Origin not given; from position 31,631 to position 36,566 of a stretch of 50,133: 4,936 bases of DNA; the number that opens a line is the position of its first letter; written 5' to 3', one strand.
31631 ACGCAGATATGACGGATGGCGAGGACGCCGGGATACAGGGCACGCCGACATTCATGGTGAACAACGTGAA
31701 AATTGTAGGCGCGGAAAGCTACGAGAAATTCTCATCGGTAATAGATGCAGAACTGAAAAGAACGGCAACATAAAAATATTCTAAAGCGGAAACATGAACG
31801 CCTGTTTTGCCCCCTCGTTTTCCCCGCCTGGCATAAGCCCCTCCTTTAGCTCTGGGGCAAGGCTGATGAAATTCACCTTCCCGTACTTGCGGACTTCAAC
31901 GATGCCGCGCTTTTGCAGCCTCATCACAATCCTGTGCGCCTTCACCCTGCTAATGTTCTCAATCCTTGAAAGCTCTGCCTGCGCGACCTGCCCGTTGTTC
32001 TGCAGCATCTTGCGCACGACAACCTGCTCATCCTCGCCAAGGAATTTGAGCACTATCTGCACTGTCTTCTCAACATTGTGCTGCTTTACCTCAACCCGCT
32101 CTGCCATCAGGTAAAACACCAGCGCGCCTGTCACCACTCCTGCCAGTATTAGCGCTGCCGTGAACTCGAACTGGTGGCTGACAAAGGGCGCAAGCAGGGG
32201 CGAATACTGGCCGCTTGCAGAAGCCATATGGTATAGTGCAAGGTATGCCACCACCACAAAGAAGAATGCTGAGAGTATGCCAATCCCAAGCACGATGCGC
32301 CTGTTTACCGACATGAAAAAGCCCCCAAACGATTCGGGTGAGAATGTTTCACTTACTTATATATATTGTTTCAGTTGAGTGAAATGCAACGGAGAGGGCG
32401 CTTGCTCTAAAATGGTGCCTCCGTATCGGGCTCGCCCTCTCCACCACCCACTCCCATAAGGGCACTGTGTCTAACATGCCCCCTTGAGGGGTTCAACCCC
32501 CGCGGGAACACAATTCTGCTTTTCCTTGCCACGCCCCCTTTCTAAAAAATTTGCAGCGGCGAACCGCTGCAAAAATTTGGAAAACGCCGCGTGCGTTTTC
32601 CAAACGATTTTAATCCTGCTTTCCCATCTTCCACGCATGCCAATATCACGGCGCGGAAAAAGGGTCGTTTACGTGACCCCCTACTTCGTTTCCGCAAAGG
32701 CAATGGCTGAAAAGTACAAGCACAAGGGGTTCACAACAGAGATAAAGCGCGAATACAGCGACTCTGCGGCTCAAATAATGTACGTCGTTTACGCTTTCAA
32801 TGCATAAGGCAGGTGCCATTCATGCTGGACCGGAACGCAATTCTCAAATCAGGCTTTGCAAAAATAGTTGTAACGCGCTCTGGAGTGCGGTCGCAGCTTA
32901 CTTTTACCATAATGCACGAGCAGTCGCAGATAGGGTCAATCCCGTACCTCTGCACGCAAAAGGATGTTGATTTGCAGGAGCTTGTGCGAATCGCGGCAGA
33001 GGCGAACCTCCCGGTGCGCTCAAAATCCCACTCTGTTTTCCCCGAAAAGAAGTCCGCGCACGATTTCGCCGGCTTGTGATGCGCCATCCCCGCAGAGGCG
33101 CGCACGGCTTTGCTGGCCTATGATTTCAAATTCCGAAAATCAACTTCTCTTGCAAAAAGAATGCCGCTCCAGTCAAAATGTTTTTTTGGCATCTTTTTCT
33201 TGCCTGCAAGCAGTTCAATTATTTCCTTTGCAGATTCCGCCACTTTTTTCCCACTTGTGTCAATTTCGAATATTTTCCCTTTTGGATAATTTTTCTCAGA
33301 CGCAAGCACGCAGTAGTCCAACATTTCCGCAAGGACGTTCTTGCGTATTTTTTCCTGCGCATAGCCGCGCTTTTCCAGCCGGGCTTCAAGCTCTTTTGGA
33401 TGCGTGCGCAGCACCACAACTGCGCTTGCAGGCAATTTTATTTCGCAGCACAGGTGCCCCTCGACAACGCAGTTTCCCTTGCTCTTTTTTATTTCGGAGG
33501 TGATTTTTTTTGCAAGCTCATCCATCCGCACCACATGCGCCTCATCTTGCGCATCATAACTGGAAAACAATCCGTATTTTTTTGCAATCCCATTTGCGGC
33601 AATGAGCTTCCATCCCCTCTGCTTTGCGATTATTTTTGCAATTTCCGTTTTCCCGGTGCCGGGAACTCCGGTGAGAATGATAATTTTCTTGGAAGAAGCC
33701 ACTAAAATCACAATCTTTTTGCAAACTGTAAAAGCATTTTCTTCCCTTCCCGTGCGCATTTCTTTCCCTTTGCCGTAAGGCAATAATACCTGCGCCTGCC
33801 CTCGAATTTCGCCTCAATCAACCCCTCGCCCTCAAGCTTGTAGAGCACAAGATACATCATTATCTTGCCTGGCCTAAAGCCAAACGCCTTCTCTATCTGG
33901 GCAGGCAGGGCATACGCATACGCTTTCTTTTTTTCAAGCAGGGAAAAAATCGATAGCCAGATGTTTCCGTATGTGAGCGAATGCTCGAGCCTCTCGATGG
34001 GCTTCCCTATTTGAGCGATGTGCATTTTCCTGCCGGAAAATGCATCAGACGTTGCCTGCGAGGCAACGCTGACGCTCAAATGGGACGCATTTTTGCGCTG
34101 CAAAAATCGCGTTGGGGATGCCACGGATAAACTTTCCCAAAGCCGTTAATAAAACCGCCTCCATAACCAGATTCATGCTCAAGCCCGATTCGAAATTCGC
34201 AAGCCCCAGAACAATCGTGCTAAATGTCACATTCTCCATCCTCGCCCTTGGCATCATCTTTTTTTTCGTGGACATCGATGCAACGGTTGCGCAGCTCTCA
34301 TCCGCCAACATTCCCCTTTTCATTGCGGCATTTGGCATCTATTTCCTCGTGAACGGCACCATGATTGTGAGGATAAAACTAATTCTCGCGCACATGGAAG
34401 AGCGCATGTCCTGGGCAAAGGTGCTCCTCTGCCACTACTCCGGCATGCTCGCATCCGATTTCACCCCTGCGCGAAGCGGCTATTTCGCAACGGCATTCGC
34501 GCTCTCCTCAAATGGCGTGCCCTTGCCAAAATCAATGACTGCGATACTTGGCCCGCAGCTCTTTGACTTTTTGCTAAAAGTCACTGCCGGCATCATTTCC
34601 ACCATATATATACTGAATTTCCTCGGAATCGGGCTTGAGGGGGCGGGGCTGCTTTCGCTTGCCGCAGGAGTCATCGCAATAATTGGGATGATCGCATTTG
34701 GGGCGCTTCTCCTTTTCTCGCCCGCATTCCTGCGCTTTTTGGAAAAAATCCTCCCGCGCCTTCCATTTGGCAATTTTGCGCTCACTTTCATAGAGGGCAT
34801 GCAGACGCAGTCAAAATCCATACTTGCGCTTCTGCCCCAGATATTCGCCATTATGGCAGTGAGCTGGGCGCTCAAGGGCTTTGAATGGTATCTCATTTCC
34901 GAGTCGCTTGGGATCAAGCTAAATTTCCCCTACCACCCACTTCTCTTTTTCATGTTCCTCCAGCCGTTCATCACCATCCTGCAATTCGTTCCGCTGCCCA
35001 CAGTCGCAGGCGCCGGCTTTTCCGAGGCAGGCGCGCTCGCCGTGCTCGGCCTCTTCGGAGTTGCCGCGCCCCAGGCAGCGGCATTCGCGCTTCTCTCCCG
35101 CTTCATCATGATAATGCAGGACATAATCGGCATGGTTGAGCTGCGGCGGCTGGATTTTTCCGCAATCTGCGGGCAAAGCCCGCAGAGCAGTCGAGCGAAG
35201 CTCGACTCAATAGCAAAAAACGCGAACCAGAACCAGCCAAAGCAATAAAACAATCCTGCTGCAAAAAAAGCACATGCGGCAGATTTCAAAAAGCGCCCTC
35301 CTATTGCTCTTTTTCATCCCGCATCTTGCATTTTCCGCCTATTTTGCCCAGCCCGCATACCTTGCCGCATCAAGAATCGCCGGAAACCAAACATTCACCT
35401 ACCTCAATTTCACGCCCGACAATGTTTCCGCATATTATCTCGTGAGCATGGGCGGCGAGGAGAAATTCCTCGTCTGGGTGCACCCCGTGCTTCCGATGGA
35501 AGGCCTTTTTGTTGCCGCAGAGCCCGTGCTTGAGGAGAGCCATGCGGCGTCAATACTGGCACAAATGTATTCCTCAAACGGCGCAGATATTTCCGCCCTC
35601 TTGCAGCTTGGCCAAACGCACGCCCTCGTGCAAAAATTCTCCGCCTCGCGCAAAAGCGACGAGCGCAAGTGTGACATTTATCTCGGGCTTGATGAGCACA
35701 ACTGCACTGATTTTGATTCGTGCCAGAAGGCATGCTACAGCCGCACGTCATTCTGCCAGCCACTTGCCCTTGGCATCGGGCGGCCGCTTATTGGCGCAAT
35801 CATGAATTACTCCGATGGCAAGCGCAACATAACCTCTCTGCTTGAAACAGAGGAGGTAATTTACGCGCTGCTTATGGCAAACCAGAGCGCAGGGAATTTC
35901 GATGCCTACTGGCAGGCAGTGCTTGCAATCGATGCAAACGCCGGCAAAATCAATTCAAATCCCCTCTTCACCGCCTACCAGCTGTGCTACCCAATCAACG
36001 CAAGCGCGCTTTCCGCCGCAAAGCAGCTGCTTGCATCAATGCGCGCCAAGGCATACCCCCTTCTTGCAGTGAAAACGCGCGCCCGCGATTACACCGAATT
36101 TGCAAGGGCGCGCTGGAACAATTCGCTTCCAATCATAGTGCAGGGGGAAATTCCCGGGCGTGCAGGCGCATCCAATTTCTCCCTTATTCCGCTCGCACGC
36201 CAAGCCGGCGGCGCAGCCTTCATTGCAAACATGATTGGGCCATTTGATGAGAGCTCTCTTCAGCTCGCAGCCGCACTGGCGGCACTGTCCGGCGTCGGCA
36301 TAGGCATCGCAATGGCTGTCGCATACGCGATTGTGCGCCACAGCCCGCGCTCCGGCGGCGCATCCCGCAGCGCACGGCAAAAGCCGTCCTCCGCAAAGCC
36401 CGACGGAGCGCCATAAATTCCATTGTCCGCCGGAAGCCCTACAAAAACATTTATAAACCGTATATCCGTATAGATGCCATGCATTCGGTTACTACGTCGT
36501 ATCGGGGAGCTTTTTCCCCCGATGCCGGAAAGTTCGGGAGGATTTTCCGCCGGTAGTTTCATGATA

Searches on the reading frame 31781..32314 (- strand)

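Call 25: search_protein_families(library=pfam, proteins=[window:31781-32314:-], max_evalue=0.001)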
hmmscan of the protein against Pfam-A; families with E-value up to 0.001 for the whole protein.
window:31781-32314:- (177 aa): 3 families
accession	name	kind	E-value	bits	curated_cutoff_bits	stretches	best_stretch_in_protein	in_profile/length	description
PF24034.1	DUF7343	-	9.4e-08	32.2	27.6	1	94-152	3-61/62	Domain of unknown function (DUF7343)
PF13412.12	HTH_24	-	7.4e-05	22.7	21.9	1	103-140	11-48/48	Winged helix-turn-helix DNA-binding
PF01978.25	TrmB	-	0.00098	19.4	25.6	0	103-144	17-57/68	Sugar-specific transcriptional regulator TrmB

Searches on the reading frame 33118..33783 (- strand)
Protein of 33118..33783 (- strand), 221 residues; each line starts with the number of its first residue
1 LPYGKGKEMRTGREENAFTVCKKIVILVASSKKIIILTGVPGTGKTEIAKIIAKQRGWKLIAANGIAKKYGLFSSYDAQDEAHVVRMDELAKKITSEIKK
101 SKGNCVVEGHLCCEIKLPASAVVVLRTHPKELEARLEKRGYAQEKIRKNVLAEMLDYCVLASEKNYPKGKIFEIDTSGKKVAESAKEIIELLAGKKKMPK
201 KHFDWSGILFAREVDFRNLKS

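Call 25: search_protein_families(library=pfam, proteins=[window:33118-33783:-], max_evalue=0.001)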
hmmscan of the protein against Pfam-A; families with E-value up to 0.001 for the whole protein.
window:33118-33783:- (221 aa): 6 families
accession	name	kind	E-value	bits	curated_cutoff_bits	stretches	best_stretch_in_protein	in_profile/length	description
PF13238.12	AAA_18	-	1e-21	78.2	29.4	1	35-155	1-127/128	AAA domain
PF13207.12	AAA_17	-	3.3e-06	27.9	27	1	38-139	1-122/136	AAA domain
PF00004.35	AAA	-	4.7e-06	27.5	21.2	1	35-69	1-35/131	ATPase family associated with various cellular activities (AAA)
PF13671.12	AAA_33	-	8.3e-06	26.6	27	0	35-72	2-39/143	AAA domain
PF20720.3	nSTAND3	-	0.00018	21.7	27.2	1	30-68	15-56/155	Novel STAND NTPase 3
PF05496.18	RuvB_N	-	0.00073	19.8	27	0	34-90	35-93/159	Holliday junction DNA helicase RuvB P-loop domain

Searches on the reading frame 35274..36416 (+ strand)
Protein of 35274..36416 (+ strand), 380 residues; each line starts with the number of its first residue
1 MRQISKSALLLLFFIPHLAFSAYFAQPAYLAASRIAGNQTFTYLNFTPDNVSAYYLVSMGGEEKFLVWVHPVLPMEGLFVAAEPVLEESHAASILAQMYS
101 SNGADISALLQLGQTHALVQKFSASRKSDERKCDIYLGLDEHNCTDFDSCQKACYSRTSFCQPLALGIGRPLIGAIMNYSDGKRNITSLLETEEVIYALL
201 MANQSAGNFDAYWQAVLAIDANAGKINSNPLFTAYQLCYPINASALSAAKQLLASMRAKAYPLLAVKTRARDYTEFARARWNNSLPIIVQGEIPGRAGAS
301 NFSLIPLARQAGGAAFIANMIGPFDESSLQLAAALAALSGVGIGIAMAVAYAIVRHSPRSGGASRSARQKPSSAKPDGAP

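Call 7: search_protein_families(library=pfam, proteins=[window:35274-36416:+], max_evalue=0.01)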
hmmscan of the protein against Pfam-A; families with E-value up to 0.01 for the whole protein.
window:35274-36416:+ (380 aa): 0 families

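Call 13: search_protein_families(library=ncbifam, proteins=[window:35274-36416:+], max_evalue=0.001)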
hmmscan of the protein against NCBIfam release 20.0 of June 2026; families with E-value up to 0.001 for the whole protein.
window:35274-36416:+ (380 aa): 0 families

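Call 46: find_homologous_proteins(query=A1, max_evalue=0.001)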
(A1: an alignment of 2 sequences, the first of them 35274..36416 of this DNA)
Query A1 (2 sequences) (380 aa, profile of the alignment): 3 proteins with E <= 0.001 among 8000 candidates.
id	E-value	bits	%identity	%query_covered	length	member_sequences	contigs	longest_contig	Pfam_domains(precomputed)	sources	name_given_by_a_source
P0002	7.6e-226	768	45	74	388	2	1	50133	-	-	-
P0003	1.9e-216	737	100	100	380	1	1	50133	-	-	-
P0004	1.6e-128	447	48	64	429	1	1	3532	-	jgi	jgi:hypothetical protein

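Call 48: find_encoding_contigs(protein=P0004, flank=10000, max_places=6)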
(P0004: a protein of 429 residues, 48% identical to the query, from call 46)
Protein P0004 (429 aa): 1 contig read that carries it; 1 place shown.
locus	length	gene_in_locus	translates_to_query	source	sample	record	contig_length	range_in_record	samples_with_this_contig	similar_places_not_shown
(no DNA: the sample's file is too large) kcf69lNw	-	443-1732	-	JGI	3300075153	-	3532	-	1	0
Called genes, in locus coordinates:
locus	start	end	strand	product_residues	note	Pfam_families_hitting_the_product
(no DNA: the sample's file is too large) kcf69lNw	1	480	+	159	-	?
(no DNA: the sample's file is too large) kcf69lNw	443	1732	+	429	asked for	-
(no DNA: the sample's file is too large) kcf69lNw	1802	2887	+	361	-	PF01658:Inos-1-P_synth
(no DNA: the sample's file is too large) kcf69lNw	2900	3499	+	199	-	PF01066:CDP-OH_P_transf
